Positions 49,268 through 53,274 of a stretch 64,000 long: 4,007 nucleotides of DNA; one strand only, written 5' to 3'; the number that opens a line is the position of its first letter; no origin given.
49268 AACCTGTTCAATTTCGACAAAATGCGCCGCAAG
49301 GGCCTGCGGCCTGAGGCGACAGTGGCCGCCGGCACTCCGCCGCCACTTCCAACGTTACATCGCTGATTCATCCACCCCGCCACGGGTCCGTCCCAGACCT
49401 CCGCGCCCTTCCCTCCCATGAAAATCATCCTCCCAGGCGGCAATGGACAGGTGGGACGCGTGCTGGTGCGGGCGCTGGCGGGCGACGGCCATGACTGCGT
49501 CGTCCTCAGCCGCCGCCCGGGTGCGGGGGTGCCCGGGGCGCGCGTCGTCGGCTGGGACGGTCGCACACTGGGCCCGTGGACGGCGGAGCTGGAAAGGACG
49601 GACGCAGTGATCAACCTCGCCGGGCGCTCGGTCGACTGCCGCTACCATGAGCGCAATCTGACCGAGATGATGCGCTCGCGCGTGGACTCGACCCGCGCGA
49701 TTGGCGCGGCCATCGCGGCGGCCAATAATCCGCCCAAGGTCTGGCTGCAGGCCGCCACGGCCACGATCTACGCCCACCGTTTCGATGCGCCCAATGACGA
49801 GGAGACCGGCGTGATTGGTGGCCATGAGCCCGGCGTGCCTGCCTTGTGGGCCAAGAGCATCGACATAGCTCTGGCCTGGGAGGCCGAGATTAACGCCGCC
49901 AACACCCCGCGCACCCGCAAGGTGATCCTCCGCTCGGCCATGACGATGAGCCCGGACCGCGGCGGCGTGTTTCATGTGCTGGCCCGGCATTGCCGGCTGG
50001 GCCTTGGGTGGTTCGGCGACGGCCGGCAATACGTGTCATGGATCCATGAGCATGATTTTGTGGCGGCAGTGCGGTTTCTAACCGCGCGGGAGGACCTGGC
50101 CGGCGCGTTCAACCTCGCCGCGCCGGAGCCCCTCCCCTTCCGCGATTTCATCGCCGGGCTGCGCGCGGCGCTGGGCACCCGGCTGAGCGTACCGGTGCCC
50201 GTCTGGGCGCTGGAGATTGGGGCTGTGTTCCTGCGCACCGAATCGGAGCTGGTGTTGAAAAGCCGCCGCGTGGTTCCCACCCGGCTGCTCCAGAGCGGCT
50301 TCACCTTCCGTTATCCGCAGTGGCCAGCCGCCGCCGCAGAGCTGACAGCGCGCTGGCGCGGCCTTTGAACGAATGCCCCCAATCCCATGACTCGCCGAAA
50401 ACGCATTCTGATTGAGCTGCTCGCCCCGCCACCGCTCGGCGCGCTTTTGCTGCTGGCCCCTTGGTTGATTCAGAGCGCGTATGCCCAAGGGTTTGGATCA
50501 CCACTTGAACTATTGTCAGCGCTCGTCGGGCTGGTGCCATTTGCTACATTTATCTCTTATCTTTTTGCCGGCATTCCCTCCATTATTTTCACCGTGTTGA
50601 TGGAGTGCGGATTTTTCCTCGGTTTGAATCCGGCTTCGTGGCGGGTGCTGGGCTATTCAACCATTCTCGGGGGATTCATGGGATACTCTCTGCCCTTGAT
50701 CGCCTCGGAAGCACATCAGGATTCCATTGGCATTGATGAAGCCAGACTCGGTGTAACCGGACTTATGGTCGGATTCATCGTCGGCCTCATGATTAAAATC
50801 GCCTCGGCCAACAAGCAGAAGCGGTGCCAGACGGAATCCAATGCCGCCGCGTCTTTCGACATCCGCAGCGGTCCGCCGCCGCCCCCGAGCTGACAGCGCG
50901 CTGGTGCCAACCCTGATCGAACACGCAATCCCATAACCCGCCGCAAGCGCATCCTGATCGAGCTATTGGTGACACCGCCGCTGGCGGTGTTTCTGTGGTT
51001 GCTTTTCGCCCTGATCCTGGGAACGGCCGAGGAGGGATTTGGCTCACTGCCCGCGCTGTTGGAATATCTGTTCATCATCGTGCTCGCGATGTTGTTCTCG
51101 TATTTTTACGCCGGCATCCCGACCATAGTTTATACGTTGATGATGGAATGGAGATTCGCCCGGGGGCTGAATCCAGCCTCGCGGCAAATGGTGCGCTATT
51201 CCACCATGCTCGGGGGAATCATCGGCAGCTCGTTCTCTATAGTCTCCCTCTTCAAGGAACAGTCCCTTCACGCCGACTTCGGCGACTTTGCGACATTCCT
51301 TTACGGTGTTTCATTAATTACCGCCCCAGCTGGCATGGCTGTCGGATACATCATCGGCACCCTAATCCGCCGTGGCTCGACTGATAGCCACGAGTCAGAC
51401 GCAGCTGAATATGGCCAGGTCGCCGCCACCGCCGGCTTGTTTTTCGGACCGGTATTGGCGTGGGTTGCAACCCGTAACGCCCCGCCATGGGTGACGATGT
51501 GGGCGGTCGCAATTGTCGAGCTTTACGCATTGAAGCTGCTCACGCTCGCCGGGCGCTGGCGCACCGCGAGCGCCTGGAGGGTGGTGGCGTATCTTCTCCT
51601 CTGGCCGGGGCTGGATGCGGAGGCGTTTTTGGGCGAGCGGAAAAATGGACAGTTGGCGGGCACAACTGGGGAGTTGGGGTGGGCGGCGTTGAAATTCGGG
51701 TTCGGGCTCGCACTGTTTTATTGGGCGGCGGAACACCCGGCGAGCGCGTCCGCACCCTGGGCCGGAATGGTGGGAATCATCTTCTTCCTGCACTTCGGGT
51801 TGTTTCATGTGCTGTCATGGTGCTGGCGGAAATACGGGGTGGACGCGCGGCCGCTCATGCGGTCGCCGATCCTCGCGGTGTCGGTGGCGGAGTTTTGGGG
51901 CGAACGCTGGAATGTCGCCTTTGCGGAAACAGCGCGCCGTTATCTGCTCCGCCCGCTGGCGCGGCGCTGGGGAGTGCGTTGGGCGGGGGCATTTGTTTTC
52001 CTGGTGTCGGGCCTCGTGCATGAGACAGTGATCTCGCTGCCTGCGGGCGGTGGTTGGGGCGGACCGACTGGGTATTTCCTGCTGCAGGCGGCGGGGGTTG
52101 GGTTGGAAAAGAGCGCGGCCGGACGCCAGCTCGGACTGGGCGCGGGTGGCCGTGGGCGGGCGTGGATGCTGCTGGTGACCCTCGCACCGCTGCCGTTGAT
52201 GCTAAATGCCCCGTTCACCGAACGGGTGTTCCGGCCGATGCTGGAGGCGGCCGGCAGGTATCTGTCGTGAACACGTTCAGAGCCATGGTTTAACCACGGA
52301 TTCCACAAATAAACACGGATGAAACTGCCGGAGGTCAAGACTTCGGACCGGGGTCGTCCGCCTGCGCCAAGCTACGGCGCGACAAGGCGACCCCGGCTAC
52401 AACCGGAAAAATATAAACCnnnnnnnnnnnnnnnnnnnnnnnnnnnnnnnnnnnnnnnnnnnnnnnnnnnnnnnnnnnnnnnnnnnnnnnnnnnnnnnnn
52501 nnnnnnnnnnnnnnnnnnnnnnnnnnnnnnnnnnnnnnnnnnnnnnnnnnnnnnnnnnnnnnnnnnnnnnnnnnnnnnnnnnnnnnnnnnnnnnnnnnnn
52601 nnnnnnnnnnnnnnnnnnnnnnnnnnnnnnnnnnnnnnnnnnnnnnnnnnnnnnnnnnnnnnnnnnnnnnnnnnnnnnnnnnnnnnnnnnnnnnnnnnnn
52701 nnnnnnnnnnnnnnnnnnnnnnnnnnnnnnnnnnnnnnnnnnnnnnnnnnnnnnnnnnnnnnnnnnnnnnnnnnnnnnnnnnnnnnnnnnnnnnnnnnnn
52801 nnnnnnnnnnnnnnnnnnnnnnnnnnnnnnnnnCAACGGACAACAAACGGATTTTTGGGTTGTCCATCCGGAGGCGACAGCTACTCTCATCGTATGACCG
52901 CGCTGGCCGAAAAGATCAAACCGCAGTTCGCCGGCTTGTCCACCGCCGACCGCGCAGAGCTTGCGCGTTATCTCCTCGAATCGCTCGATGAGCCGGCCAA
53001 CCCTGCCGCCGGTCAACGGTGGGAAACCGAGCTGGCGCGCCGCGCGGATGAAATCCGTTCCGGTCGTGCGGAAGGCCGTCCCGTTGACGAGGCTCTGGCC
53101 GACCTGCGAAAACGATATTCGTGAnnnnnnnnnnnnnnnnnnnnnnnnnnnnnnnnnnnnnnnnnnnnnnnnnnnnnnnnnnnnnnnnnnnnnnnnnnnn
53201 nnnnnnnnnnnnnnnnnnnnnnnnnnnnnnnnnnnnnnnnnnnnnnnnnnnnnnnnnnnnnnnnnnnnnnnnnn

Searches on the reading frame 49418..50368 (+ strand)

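Call 74: search_protein_families(library=pfam, proteins=[window:49418-50368:+], max_evalue=0.01)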
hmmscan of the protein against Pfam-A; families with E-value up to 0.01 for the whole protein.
window:49418-50368:+ (316 aa): 5 families
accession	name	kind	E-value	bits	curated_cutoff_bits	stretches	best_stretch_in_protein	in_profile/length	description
PF01370.27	Epimerase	-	2e-14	54.1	20.9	1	4-233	2-239/240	NAD dependent epimerase/dehydratase family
PF08338.16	DUF1731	-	3.8e-14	52.6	27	1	260-308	1-46/47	Domain of unknown function (DUF1731)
PF13460.12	NAD_binding_10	-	0.00053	20.3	27.2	1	7-104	1-90/184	NAD(P)H-binding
PF04321.23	RmlD_sub_bind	-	0.0014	18.2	27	1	1-69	1-60/287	RmlD substrate binding domain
PF16363.11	GDP_Man_Dehyd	-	0.0019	18.2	27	0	7-33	4-30/332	GDP-mannose 4,6 dehydratase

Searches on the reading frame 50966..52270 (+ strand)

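Call 33: search_protein_families(library=pfam, proteins=[window:50966-52270:+], max_evalue=0.001)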
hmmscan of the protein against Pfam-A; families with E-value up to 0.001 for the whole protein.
window:50966-52270:+ (434 aa): 1 family
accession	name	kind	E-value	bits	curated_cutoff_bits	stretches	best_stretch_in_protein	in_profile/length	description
PF13813.11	MBOAT_2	-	4.6e-08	33.7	25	1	295-360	2-72/85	Membrane bound O-acyl transferase family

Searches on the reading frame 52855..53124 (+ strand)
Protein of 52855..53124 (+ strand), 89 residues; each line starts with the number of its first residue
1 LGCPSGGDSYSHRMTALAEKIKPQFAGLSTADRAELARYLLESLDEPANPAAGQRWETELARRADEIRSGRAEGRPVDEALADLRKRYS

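Call 74: search_protein_families(library=pfam, proteins=[window:52855-53124:+], max_evalue=0.01)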
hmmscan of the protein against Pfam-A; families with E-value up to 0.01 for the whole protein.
window:52855-53124:+ (89 aa): 1 family
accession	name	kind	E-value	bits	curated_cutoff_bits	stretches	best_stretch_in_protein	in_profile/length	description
PF09720.15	Unstab_antitox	-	2.2e-14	53.7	23.3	1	28-80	2-54/54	Putative addiction module component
